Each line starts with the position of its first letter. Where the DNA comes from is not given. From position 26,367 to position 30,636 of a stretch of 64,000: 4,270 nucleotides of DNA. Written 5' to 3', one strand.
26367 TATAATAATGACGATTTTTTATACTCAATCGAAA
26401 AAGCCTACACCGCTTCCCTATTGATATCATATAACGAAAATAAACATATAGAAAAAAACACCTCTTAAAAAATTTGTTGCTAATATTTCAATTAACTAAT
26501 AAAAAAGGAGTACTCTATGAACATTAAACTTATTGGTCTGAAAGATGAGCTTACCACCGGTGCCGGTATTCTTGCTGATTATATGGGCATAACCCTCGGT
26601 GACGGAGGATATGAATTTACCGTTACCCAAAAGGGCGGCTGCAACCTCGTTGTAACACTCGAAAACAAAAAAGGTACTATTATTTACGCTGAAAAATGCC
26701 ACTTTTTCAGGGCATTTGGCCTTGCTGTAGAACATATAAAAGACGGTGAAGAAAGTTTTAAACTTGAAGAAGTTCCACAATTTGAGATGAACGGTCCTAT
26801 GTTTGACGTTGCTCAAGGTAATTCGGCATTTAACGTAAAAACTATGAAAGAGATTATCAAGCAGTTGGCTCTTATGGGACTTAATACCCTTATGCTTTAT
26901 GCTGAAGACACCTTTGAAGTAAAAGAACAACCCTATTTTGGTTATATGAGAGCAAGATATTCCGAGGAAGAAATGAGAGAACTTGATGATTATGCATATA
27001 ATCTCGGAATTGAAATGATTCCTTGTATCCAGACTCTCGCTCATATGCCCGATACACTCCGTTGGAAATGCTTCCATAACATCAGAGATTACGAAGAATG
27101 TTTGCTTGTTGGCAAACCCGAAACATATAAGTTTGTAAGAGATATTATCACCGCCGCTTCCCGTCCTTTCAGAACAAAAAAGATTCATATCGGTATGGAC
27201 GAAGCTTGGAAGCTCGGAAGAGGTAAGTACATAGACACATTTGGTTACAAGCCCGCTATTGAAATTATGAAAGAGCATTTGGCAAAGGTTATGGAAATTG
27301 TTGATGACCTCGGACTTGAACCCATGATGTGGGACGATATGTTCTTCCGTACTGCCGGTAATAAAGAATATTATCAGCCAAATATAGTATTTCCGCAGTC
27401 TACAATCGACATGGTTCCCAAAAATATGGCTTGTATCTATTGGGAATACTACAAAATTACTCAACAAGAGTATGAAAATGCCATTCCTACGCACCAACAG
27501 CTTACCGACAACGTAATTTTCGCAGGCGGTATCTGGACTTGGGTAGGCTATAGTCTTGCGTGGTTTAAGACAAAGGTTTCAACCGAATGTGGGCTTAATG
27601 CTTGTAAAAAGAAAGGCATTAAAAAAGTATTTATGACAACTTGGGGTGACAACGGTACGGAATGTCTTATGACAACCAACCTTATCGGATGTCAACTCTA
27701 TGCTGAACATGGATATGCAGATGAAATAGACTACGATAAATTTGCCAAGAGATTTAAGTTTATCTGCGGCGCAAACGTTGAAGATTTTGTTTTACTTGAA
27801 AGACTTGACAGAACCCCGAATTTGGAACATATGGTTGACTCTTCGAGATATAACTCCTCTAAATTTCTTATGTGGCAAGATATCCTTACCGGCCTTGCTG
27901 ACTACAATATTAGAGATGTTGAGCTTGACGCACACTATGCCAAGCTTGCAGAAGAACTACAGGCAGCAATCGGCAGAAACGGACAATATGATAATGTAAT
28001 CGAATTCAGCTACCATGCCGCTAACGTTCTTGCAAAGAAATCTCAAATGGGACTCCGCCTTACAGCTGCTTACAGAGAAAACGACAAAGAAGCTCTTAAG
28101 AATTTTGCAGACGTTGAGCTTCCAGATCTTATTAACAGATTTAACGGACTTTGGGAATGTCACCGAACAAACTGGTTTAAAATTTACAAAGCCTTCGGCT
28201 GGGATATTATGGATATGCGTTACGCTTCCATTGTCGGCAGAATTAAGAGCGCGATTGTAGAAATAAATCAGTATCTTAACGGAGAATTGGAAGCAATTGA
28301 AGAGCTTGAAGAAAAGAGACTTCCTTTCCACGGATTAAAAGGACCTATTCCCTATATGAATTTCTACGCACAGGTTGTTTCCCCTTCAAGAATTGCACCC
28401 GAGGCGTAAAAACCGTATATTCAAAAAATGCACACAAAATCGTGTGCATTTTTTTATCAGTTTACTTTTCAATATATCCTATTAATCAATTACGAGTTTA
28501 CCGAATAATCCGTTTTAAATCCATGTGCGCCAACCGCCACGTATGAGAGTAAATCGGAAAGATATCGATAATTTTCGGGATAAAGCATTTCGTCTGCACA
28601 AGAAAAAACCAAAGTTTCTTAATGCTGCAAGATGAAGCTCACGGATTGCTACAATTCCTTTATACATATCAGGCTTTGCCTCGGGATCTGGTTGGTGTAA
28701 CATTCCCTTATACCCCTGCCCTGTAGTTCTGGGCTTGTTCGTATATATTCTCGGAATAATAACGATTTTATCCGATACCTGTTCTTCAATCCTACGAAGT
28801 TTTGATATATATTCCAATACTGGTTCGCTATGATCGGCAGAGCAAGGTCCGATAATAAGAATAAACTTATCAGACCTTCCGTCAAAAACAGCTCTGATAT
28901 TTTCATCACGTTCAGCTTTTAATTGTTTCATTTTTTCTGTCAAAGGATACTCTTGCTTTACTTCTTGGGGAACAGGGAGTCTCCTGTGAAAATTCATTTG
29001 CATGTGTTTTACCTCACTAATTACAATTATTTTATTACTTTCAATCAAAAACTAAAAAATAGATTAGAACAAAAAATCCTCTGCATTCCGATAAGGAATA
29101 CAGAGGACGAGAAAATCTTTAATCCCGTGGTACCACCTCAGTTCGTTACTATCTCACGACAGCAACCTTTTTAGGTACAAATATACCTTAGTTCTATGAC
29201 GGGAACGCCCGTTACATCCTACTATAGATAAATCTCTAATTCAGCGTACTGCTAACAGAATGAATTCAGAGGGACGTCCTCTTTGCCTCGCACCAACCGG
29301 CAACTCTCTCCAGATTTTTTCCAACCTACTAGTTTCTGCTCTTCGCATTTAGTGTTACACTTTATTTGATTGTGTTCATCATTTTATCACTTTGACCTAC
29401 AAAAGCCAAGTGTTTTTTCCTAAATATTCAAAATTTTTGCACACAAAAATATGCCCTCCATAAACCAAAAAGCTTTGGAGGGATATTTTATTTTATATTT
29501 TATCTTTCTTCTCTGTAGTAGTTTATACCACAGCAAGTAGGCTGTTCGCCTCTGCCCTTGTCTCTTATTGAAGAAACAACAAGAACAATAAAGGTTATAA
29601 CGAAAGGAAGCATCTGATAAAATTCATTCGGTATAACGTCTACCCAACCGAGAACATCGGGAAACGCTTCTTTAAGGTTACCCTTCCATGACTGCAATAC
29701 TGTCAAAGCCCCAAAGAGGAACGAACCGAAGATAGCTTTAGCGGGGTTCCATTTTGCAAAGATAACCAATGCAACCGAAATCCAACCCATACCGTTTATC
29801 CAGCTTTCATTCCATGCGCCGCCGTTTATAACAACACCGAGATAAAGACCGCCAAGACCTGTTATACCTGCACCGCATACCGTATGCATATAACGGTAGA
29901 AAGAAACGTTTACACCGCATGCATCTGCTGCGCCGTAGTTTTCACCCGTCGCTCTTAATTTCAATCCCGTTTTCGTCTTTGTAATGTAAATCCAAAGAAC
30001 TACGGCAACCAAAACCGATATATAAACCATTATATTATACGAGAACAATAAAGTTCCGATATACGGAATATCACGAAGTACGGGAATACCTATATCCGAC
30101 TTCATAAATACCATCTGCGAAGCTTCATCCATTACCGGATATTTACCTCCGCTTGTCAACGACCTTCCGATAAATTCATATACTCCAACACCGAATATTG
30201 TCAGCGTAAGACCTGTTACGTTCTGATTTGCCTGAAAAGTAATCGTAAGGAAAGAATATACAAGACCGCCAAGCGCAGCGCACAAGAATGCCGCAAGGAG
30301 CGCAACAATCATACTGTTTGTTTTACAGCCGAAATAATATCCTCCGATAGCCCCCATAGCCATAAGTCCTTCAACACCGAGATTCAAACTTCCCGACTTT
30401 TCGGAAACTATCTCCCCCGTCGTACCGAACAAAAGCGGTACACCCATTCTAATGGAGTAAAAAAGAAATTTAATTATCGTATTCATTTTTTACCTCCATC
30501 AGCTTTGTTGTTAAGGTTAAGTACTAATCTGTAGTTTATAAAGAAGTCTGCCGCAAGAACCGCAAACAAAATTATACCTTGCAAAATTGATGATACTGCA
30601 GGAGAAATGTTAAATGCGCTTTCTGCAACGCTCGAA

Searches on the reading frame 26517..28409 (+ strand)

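Call 59: search_protein_families(library=pfam, proteins=[window:26517-28409:+], max_evalue=0.000001)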
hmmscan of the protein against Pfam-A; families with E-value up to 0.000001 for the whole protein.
window:26517-28409:+ (630 aa): 2 families
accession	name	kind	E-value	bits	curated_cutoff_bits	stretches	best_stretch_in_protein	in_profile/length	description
PF18088.7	Glyco_H_20C_C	-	1.7e-55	188.3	27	1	422-607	1-185/194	Glycoside Hydrolase 20C C-terminal domain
PF00728.28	Glyco_hydro_20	-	2.2e-12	47.5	22.3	1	92-311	4-241/348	Glycosyl hydrolase family 20, catalytic domain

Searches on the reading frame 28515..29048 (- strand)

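Call 59: search_protein_families(library=pfam, proteins=[window:28515-29048:-], max_evalue=0.000001)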
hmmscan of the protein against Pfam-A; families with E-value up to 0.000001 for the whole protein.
window:28515-29048:- (177 aa): 1 family
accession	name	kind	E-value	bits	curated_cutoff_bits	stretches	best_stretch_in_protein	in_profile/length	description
PF00793.26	DAHP_synth_1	-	2.3e-13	50.1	25.5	1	49-121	8-75/270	DAHP synthetase I family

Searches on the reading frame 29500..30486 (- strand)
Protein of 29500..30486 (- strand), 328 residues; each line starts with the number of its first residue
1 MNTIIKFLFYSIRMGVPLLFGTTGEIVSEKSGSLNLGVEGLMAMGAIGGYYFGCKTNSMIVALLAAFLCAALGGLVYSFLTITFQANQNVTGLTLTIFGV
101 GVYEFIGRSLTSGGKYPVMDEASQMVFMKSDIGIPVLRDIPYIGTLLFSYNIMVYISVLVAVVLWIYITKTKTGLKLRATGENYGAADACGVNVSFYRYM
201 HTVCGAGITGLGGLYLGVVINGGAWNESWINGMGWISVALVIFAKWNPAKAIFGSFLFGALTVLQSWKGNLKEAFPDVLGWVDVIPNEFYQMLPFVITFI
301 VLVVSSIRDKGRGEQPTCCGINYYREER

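Call 59: search_protein_families(library=pfam, proteins=[window:29500-30486:-], max_evalue=0.000001)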
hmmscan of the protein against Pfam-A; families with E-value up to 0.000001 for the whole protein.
window:29500-30486:- (328 aa): 1 family
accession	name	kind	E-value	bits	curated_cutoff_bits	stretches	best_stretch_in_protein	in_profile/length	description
PF02653.21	BPD_transp_2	-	1.2e-29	103.7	26.8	1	8-302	2-269/269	Branched-chain amino acid transport system / permease component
